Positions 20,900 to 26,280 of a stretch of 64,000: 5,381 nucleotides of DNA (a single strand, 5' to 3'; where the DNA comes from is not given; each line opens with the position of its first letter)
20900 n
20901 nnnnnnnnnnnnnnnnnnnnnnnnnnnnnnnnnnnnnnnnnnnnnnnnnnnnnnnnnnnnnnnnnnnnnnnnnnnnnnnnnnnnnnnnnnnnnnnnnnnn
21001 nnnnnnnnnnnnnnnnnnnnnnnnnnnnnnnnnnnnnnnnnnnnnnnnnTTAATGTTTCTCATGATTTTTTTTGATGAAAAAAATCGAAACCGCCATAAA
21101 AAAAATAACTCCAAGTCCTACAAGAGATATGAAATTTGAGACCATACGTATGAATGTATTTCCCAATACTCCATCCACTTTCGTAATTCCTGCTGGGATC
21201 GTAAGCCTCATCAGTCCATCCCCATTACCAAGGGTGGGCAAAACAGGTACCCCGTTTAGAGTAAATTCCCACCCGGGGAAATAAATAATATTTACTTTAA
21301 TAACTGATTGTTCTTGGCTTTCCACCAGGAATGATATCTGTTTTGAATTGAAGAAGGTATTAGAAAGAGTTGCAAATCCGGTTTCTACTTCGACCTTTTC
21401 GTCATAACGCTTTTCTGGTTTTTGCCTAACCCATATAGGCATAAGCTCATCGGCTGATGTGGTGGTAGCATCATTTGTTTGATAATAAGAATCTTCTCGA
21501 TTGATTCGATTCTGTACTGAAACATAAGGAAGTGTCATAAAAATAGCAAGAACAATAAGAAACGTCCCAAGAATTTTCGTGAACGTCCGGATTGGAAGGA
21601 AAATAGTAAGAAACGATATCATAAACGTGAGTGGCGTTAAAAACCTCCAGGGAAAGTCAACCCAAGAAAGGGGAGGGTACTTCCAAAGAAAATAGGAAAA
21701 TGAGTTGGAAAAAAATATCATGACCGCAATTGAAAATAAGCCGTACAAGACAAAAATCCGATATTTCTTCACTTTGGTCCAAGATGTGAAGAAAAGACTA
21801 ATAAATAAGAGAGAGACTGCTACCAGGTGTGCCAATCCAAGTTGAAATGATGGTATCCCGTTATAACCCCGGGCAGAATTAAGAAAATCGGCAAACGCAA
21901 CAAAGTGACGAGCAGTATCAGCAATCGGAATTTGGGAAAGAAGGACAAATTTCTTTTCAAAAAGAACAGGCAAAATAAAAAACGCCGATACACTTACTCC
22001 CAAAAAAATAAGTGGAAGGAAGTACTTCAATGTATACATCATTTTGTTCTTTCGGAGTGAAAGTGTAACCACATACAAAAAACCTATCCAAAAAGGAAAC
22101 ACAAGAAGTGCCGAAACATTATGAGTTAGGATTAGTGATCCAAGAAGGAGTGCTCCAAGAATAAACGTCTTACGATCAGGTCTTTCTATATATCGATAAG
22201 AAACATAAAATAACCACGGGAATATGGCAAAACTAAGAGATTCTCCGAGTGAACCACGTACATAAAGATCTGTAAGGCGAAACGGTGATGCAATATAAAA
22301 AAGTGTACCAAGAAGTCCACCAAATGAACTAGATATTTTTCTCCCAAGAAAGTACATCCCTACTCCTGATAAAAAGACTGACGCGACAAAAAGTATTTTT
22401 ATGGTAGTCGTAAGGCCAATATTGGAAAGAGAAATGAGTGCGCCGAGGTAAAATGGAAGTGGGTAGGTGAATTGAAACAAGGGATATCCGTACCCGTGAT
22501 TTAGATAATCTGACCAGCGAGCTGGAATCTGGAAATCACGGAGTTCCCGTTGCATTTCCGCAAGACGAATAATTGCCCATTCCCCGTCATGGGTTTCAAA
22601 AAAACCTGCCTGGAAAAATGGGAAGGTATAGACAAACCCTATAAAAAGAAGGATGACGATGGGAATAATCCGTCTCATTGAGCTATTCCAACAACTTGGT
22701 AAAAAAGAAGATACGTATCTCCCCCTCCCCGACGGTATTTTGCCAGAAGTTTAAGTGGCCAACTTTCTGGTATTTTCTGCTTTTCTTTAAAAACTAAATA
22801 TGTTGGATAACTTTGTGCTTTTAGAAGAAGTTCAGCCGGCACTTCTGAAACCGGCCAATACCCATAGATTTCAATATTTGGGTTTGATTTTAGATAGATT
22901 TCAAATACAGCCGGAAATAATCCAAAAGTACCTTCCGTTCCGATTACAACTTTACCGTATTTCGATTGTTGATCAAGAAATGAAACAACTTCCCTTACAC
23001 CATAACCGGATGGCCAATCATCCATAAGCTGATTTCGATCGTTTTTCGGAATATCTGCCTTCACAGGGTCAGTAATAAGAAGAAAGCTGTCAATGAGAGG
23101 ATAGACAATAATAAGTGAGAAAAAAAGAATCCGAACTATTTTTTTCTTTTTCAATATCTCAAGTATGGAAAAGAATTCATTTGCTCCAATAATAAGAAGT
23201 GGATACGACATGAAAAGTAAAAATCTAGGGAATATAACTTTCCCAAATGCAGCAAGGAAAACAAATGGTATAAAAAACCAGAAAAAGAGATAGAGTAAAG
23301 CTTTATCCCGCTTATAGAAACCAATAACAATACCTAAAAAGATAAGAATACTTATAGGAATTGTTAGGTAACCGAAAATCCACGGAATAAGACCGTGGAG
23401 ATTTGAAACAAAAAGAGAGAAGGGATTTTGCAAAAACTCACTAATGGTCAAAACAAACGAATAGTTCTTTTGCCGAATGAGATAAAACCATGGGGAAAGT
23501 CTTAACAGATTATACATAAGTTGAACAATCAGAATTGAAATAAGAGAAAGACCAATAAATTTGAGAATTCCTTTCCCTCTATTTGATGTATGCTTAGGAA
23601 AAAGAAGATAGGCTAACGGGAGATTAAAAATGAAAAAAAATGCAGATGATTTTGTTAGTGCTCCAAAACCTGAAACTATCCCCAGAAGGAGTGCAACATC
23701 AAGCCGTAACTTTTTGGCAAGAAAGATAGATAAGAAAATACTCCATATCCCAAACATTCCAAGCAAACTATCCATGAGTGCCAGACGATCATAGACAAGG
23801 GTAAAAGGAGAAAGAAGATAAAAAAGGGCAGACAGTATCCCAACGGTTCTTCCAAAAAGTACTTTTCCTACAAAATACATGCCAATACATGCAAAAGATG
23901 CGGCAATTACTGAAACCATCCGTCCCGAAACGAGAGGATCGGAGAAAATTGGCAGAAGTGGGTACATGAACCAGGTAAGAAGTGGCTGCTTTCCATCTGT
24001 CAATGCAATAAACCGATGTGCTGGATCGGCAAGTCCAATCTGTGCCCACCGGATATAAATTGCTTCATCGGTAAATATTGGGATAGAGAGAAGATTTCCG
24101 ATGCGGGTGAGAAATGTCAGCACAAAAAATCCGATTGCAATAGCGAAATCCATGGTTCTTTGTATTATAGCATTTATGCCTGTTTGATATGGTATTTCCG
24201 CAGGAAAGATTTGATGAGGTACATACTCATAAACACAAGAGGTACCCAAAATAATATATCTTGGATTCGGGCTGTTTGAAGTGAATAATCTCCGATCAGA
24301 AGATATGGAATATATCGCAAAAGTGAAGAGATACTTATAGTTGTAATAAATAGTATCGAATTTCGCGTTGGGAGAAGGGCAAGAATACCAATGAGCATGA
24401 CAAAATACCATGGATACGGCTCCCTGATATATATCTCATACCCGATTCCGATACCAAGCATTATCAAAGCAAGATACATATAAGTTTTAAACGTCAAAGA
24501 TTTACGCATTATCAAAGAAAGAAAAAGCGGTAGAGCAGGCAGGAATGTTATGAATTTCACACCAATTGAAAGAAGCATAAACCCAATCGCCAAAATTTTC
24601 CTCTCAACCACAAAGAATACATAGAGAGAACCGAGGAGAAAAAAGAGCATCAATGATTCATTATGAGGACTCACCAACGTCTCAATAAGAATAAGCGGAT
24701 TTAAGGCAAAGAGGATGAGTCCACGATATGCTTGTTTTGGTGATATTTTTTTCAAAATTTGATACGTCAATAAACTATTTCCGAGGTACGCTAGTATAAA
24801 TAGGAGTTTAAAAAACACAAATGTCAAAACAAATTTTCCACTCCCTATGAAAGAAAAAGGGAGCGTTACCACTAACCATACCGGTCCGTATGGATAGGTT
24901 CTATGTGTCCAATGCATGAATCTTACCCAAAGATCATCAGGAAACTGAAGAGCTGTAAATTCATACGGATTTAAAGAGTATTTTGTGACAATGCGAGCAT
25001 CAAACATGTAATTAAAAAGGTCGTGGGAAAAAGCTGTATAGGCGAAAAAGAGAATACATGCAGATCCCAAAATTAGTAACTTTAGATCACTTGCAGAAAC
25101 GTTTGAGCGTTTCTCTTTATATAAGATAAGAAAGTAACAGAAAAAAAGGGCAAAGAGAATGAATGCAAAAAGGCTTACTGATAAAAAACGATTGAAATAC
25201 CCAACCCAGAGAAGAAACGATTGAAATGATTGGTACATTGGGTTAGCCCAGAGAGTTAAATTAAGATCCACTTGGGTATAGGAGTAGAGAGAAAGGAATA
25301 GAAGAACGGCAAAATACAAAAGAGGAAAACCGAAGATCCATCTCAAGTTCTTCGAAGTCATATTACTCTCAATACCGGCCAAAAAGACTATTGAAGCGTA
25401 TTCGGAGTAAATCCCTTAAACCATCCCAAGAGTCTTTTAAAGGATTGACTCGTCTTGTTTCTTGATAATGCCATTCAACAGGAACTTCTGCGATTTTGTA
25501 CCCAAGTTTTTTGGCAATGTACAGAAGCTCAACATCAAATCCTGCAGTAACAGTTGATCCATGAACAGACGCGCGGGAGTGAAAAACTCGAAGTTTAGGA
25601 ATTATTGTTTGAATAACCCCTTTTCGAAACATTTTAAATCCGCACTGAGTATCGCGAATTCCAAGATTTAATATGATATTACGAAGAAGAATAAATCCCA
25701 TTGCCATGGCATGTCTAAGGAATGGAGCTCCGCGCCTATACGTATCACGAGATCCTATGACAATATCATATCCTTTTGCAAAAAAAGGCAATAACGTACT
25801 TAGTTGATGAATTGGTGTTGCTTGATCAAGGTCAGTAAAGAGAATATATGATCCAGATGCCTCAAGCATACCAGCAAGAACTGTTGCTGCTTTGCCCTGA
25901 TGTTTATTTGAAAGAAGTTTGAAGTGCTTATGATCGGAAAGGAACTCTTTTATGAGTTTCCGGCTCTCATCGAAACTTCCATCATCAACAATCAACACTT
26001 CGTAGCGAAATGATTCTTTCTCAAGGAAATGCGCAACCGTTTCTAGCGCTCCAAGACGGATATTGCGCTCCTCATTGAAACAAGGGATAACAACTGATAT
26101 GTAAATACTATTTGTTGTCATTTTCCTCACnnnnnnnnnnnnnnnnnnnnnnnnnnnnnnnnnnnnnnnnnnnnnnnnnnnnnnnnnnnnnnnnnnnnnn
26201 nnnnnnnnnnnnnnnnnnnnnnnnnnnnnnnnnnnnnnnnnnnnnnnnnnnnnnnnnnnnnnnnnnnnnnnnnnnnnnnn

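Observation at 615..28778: Exceptional density of GT-C membrane glycosyltransferases paired with polyprenol-phosphate sugar synthases and GtrA (multiple Gtr-like three-component modules)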

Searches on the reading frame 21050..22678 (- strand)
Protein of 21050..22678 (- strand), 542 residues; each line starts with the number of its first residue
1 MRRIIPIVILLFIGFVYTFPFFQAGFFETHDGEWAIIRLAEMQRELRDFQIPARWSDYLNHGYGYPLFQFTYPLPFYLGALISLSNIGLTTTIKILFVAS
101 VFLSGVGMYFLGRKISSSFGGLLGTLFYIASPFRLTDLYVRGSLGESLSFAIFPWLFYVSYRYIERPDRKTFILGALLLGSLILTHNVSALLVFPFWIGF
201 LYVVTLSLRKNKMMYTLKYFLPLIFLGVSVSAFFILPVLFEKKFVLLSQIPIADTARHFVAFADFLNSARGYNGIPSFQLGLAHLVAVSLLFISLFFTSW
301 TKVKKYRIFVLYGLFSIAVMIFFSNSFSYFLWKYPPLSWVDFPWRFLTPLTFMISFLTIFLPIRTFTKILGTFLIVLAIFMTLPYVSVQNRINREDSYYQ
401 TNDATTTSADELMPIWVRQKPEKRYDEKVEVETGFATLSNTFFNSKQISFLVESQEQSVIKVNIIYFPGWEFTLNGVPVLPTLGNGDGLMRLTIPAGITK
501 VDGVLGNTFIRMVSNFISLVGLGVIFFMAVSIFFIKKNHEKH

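Call 4: search_protein_families(library=pfam, proteins=[window:21050-22678:-], max_evalue=0.01)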
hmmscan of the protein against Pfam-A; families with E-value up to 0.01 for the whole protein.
window:21050-22678:- (542 aa): 2 families
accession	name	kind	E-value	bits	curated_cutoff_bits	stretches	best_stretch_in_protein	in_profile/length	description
PF10131.15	PTPS_related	-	7.7e-14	51.5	26.4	1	72-390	5-308/621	6-pyruvoyl-tetrahydropterin synthase related domain; membrane protein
PF07695.17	7TMR-DISM_7TM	-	0.0034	17.8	29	1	282-386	7-117/205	7TM diverse intracellular signalling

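Call 10: search_protein_families(library=ncbifam, proteins=[window:21050-22678:-], max_evalue=1)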
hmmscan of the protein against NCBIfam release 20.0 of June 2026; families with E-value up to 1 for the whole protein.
window:21050-22678:- (542 aa): 1 family
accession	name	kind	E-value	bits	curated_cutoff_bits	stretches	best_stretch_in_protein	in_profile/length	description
NF033863.1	immun_TipC_fam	subfamily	0.24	11.6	30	1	368-466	2-115/198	TipC family immunity protein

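Call 15: find_related_loci(query=window:21050-22678:-, collection=genome_contigs, flank=10000)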
Query window:21050-22678:- (542 aa) in genome_contigs; peptide patterns used: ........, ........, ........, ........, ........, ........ (x = any residue, [..] = any of these).
86 stretches matched a pattern; 2 encode a relative of the query (tblastn E <= 1e-3); 2 distinct loci.
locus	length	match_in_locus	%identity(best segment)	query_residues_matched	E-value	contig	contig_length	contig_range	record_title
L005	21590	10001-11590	42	1-538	4e-127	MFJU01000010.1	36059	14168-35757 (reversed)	MAG: Candidatus Gottesmanbacteria bacterium RIFCSPLOWO2_01_FULL_42_22 rifcsplowo2_01_scaffold_1603, whole genome shotgun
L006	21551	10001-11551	34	7-527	2e-81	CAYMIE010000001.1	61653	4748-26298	MAG TPA_asm: uncultured Gammaproteobacteria bacterium isolate SRP050083_co3_380 genome assembly, contig: NODE_224_length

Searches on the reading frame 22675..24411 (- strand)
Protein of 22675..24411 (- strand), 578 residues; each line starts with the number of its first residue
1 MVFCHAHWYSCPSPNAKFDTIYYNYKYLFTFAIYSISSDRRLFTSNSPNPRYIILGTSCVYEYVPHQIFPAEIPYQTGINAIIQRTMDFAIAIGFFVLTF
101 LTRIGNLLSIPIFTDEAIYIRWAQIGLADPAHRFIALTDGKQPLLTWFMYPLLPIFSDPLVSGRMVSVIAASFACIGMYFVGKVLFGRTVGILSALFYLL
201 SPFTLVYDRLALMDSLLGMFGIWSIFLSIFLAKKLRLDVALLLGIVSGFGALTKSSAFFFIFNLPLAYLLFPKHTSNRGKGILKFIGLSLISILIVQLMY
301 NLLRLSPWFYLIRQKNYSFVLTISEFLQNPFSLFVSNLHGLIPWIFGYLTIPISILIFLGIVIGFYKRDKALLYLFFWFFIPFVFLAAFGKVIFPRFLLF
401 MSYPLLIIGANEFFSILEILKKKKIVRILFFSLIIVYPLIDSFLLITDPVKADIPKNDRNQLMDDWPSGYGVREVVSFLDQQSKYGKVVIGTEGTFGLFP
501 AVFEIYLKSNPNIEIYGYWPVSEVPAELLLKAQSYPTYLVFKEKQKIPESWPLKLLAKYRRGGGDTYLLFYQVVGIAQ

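Call 4: search_protein_families(library=pfam, proteins=[window:22675-24411:-], max_evalue=0.01)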
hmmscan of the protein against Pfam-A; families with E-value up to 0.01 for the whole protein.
window:22675-24411:- (578 aa): 1 family
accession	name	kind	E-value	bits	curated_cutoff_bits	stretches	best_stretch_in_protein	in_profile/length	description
PF13231.12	PMT_2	-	8.3e-15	55.8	26.1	1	143-296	4-154/160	Dolichyl-phosphate-mannose-protein mannosyltransferase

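Call 10: search_protein_families(library=ncbifam, proteins=[window:22675-24411:-], max_evalue=1)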
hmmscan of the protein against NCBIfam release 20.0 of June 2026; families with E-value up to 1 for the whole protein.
window:22675-24411:- (578 aa): 0 families

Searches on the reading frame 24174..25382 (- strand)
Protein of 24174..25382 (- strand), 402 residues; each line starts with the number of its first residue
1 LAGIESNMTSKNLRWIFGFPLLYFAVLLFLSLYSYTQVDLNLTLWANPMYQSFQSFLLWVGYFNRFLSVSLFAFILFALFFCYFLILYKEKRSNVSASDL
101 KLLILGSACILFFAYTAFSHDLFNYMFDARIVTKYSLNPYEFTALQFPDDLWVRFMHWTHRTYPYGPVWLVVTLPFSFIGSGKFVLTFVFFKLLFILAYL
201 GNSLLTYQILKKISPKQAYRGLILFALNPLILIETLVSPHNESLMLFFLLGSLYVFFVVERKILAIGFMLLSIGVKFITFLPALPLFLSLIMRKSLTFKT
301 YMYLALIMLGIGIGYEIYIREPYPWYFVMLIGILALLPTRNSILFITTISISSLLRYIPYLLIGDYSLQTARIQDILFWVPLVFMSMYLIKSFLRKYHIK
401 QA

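Call 5: search_protein_families(library=pfam, proteins=[window:24174-25382:-], max_evalue=0.01)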
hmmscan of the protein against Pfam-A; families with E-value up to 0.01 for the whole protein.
window:24174-25382:- (402 aa): 0 families

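Call 10: search_protein_families(library=ncbifam, proteins=[window:24174-25382:-], max_evalue=1)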
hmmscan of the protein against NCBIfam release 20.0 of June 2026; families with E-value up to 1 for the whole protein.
window:24174-25382:- (402 aa): 2 families
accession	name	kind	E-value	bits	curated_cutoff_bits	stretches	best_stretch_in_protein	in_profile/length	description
TIGR03459.1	crt_membr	equivalog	6.6e-15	54.9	439.4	1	93-299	71-274/470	alpha-(1->6)-mannopyranosyltransferase A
NF038066.1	MptB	equivalog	3e-10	39.1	40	1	71-255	109-295/553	polyprenol phosphomannose-dependent alpha 1,6 mannosyltransferase MptB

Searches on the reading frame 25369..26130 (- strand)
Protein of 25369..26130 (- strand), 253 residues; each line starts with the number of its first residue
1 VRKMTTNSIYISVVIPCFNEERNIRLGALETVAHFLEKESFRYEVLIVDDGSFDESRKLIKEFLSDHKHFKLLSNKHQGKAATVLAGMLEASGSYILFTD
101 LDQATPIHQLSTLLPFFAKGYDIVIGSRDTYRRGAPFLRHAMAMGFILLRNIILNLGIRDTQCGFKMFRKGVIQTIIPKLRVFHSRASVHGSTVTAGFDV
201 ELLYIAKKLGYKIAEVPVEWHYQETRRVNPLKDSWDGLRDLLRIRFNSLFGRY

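Call 5: search_protein_families(library=pfam, proteins=[window:25369-26130:-], max_evalue=0.01)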
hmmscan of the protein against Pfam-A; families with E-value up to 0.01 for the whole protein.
window:25369-26130:- (253 aa): 3 families
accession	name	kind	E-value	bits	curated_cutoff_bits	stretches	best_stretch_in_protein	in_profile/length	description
PF00535.33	Glycos_transf_2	-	2.2e-27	96.5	23.3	1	12-175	1-166/168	Glycosyl transferase family 2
PF10111.15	Glyco_tranf_2_2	-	6.1e-06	26.4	27.3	1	12-106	1-95/276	Glycosyltransferase like family 2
PF13641.12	Glyco_tranf_2_3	-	2e-05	25.1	27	1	11-223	3-211/230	Glycosyltransferase like family 2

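Call 13: search_protein_families(library=ncbifam, proteins=[window:25369-26130:-], max_evalue=0.001)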
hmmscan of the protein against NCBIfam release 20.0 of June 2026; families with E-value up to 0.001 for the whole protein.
window:25369-26130:- (253 aa): 18 families
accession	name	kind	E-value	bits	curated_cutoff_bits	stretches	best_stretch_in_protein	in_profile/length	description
NF047588.1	GlcsyltransPgfSStrep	equivalog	5.8e-22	78.3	500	1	11-177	3-168/308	glycosyltransferase PgfS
NF007986.1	PRK10714.1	equivalog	3.6e-16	59.1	529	1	11-177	8-173/316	undecaprenyl-phosphate 4-deoxy-4-formamido-L-arabinose transferase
NF007482.0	PRK10073.1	equivalog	3.2e-15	56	423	1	6-114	3-107/334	glycosyltransferase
TIGR03937.1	PgaC_IcaA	equivalog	4.8e-15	55.4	422.3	1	7-103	43-136/407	poly-beta-1,6-N-acetyl-D-glucosamine synthase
NF041875.1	EPS_EpsD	equivalog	1.2e-12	47.8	370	1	11-120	1-107/325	exopolysaccharide biosynthesis glycosyltransferase EpsD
NF041391.1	DPhHxTase_Halo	equivalog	1.6e-11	43.6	375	1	41-223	23-186/213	dolichyl-phosphate hexose transferase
NF038302.1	EPS_HpsE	equivalog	5.3e-11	42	300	1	11-104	3-98/307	hormogonium polysaccharide biosynthesis glycosyltransferase HpsE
TIGR04283.1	glyco_like_mftF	equivalog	1.4e-09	37.9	182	1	11-117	1-97/221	TIGR04283 family arsenosugar biosynthesis glycosyltransferase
NF047683.1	TeichurnBiosyTuaG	equivalog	2.9e-09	36.9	400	1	4-118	1-112/252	teichuronic acid biosynthesis protein TuaG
TIGR04182.1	glyco_TIGR04182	equivalog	3.2e-09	36.6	325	1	11-237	2-210/293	S-layer glycoprotein N-glycosyltransferase AglJ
NF050050.1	ProtGlycPglI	equivalog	5.5e-09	35.8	500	1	10-126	3-117/306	GalNAc(5)-diNAcBac-PP-undecaprenol beta-1,3-glucosyltransferase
NF058614.1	PPMAGASynPpgS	equivalog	5.1e-07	29.3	370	1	13-224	4-200/226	polyprenyl-phospho-N-acetylgalactosaminyl synthase PpgS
TIGR03965.1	mycofact_glyco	equivalog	6.2e-07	28.6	280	1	9-119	74-181/467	mycofactocin biosynthesis glycosyltransferase MftF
TIGR04242.1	nodulat_NodC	equivalog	7.6e-07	28.4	550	1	10-104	49-143/395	chitooligosaccharide synthase NodC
TIGR03111.1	glyc2_xrt_Gpos1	hypoth_equivalog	1.4e-05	24.1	363.95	1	7-104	47-143/439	TIGR03111 family XrtG-associated glycosyltransferase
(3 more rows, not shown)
